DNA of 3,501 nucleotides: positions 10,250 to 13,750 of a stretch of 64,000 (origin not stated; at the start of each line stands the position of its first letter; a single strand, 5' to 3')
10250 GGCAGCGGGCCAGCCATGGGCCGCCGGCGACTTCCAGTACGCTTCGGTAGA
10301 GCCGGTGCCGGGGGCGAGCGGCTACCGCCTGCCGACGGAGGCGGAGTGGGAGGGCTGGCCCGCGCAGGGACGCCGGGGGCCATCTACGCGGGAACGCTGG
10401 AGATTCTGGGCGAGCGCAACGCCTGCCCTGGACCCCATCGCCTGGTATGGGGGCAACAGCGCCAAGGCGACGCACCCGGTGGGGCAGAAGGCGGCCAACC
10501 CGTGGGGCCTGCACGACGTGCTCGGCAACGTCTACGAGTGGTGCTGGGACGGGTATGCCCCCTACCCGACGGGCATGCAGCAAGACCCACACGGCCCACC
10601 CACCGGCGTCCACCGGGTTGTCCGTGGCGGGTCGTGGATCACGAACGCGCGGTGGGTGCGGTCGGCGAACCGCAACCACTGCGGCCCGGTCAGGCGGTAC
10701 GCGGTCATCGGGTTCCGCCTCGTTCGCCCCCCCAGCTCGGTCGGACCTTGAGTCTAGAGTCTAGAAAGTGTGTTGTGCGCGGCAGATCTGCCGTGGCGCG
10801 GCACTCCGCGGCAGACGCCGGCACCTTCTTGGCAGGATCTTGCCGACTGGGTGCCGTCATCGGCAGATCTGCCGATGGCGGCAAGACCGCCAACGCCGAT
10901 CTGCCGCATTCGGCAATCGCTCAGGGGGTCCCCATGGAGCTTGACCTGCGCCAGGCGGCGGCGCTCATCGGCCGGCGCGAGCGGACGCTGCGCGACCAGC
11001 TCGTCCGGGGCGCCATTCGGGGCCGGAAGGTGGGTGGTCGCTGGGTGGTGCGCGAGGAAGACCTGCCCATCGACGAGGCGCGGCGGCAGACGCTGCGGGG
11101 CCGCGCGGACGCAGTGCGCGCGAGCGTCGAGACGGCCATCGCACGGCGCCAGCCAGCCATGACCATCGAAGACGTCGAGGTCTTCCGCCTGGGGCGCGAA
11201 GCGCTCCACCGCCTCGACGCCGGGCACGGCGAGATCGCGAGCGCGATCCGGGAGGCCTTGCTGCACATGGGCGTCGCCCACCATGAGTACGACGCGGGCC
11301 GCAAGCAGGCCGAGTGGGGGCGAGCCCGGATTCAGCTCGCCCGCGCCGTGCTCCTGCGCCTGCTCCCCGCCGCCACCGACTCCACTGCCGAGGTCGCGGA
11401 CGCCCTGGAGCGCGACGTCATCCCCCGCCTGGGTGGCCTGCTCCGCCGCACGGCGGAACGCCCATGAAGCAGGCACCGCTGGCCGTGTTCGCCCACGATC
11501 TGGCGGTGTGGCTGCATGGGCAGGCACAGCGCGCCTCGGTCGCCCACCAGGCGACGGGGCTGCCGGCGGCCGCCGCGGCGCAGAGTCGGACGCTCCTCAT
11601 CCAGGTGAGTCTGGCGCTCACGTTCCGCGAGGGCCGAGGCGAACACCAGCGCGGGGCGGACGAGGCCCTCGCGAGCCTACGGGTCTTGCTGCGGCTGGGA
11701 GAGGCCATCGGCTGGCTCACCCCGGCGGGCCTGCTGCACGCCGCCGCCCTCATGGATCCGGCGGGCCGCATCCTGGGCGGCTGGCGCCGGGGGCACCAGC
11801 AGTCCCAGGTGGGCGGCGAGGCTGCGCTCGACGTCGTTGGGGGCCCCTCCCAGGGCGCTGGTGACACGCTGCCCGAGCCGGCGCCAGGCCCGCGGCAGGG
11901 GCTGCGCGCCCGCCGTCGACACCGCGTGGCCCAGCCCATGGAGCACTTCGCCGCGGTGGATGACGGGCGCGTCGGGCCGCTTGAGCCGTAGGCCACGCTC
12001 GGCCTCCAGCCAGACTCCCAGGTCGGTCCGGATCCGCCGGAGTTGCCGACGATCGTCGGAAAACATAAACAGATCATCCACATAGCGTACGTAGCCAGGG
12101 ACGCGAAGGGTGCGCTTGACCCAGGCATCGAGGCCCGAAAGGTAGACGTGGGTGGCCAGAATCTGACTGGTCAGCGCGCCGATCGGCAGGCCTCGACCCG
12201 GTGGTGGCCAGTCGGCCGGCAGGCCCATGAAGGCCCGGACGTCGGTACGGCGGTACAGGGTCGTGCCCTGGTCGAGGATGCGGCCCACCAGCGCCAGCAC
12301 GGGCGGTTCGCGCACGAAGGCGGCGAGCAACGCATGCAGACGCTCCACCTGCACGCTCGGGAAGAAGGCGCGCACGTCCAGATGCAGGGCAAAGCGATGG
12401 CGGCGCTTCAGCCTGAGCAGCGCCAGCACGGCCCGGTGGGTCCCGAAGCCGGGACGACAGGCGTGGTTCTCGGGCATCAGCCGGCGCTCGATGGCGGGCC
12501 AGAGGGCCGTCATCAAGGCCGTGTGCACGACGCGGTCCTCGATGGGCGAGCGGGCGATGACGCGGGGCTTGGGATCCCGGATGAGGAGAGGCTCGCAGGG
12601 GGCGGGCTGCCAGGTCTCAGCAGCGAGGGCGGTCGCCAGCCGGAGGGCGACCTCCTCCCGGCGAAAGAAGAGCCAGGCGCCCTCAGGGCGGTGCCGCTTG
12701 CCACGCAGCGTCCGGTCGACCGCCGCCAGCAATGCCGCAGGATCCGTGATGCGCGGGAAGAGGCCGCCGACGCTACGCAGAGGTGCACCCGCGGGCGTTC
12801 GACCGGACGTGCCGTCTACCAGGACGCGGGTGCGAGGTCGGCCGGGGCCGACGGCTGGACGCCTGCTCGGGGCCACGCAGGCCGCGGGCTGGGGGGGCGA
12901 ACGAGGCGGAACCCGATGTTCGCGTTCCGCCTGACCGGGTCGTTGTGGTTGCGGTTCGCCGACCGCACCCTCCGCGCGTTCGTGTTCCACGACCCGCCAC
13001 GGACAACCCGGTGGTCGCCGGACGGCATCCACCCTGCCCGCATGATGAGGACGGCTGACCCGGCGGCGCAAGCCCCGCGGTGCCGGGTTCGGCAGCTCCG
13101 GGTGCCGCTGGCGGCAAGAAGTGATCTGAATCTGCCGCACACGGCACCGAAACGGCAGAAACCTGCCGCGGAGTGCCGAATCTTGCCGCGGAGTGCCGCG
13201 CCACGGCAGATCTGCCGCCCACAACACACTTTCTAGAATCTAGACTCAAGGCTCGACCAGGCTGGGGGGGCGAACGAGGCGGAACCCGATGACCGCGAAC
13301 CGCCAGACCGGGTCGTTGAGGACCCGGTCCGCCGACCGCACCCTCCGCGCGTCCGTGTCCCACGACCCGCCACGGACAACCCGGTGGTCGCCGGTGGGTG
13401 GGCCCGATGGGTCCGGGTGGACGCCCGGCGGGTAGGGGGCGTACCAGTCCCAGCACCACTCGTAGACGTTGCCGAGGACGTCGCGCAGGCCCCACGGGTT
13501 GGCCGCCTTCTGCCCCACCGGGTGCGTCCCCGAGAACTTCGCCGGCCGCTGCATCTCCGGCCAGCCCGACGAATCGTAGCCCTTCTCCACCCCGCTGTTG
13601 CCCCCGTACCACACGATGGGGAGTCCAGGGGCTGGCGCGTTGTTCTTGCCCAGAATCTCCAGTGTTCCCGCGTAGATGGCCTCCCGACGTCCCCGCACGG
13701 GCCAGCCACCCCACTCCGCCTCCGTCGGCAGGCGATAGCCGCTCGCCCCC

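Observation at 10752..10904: Conserved palindromic module immediately 3' of both VRs (and a family of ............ palindromes)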

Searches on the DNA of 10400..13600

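Call 66: search_rna_families(source=window, start=10400, end=13600, threshold=evalue, max_evalue=1)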
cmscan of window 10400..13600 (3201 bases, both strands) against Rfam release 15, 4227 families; matches with E-value up to 1: 1.
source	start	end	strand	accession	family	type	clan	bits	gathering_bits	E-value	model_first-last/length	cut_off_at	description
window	10769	10853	+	RF02246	Six3os1_1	Gene; lncRNA;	-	19.9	50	0.25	1-87/87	no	Six3os1 conserved region 1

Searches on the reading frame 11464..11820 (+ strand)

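Call 80: search_protein_families(library=ncbifam, proteins=[window:11464-11820:+], max_evalue=0.01)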
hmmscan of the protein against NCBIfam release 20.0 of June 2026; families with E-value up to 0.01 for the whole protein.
window:11464-11820:+ (119 aa): 1 family
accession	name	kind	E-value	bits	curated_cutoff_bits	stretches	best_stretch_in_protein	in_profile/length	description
NF033474.1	DivGenRetAVD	equivalog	1.7e-06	28.3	80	1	53-108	46-103/104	diversity-generating retroelement protein Avd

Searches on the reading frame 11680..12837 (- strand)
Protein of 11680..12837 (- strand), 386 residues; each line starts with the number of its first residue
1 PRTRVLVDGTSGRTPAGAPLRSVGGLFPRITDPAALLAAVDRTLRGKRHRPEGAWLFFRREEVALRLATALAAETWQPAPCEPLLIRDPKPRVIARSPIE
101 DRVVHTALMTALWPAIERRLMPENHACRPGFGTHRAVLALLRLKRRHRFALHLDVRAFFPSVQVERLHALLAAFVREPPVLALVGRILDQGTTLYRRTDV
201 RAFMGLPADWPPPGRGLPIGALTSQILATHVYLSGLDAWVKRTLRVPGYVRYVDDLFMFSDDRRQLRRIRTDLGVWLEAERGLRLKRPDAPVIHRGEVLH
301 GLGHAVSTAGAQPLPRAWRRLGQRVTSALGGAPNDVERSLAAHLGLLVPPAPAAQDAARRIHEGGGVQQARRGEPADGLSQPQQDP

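Call 11: search_protein_families(library=pfam, proteins=[window:11680-12837:-], max_evalue=0.01)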
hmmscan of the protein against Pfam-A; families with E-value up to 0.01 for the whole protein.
window:11680-12837:- (386 aa): 1 family
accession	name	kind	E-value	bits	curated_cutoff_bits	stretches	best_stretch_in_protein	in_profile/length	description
PF00078.32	RVT_1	-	1.3e-11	45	29.6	1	90-285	8-184/205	Reverse transcriptase (RNA-dependent DNA polymerase)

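Call 26: find_related_loci(query=A2, collection=genome_contigs, flank=6000)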
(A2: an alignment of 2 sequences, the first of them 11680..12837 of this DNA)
Query A2 (386 aa) in genome_contigs; peptide patterns used: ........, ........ (x = any residue, [..] = any of these).
65 stretches matched a pattern; 7 encode a relative of the query (tblastn E <= 1e-3); 7 distinct loci.
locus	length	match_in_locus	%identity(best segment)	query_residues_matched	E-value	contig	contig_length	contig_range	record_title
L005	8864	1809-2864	54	17-363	2e-102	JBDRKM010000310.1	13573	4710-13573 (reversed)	MAG: Pseudomonadota bacterium isolate MEGAHIT-group-1.708 k141_5804830, whole genome shotgun sequence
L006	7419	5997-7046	51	9-346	2e-100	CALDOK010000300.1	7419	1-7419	MAG TPA_asm: uncultured proteobacterium isolate ERR2206791_bin.36_CONCOCT_v1.1_MAG genome assembly, contig: ERZ890953.29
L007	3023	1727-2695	50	25-342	4e-91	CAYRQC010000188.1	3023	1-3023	MAG TPA_asm: uncultured Phycisphaerales bacterium isolate binchicken_co203_625 genome assembly, contig: k141_1012222, wh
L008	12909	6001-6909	52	17-319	3e-88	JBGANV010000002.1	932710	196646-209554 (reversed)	MAG: Planctomycetota bacterium isolate MAG_MBR_H10.41 MBRH10-41_opera_contig_17, whole genome shotgun sequence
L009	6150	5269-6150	50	21-314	4e-74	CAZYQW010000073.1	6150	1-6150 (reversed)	MAG TPA_asm: uncultured Phycisphaeraceae bacterium isolate binchicken_co31_357 genome assembly, contig: k141_5240099, wh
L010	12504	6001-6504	30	89-255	1e-9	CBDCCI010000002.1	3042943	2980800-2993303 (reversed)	MAG: Alphaproteobacteria bacterium isolate 09f1bc1b-1bad-4b92-9679-6e0ab018260f genome assembly, contig: contig_2, whole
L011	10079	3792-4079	24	99-192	5e-7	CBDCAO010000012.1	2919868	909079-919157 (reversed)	MAG: Thalassobaculaceae bacterium isolate afc6a102-a657-4c4c-8f42-853f76fb2351 genome assembly, contig: contig_12, whole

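Call 80: search_protein_families(library=ncbifam, proteins=[window:11680-12780:-], max_evalue=0.01)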
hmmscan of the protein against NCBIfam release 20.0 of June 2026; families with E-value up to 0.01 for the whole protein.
window:11680-12780:- (367 aa): 4 families
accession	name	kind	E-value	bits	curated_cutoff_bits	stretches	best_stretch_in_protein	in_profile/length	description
TIGR04416.1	group_II_RT_mat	equivalog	3.4e-19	69.2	300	1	46-275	37-253/353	group II intron reverse transcriptase/maturase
NF038233.2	retron_St85_RT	exception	6.1e-09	35.6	235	1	111-260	71-201/289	retron St85 family RNA-directed DNA polymerase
NF041747.1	Drt3a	equivalog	8.2e-08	32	200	1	132-268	114-232/412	antiviral reverse transcriptase Drt3a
NF042941.1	Retron_TIR_antiphage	equivalog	0.00053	18.9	600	0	105-154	68-117/464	TIR domain-containing anti-phage reverse transcriptase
